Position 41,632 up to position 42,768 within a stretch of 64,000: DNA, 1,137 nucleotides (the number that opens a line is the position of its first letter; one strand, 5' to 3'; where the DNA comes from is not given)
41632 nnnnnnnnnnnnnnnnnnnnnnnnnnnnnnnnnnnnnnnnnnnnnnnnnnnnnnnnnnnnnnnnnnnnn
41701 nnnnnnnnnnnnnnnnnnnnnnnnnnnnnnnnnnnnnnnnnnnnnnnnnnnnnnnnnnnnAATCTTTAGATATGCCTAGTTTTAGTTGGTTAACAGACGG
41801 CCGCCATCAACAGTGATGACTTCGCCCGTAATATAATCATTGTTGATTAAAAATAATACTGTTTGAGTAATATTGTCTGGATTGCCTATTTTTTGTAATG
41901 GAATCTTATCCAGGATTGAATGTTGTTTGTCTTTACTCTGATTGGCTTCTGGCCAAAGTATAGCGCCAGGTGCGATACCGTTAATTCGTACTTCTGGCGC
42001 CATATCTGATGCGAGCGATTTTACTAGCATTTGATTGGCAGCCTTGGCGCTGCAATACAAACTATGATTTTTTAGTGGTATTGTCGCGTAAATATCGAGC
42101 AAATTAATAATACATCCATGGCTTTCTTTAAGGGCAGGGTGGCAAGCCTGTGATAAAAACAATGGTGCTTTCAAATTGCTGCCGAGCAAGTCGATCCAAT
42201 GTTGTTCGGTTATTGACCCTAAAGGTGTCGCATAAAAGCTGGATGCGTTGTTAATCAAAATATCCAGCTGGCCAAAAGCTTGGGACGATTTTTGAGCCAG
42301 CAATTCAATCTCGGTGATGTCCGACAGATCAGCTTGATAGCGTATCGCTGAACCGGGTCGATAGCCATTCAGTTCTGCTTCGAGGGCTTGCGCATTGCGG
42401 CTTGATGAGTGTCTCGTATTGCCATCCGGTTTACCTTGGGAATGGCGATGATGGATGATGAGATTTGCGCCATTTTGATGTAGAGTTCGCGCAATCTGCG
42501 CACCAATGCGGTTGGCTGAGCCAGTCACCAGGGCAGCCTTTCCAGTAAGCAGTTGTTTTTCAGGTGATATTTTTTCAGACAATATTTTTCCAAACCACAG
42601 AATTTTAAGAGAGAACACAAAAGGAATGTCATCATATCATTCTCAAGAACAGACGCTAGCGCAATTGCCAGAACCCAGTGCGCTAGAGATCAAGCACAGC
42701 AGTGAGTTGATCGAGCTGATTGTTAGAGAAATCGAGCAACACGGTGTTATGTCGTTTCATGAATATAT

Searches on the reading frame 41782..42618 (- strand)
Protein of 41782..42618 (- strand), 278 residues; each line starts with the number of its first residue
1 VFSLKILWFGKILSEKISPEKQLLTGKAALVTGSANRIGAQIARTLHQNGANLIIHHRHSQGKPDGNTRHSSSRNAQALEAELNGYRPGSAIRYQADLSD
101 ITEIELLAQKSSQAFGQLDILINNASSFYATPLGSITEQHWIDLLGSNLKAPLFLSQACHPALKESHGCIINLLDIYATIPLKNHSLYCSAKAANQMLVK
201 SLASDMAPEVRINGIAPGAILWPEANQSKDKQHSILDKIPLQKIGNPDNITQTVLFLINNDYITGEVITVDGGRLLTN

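Call 61: search_protein_families(library=pfam, proteins=[window:41782-42618:-], max_evalue=1e-12)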
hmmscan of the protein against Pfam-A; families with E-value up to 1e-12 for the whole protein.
window:41782-42618:- (278 aa): 2 families
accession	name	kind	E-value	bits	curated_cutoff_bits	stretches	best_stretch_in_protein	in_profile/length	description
PF13561.12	adh_short_C2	-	2.5e-38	132.4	27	1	35-273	3-234/236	Enoyl-(Acyl carrier protein) reductase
PF00106.31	adh_short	-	5.2e-33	114.6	26.6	1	27-230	1-191/195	short chain dehydrogenase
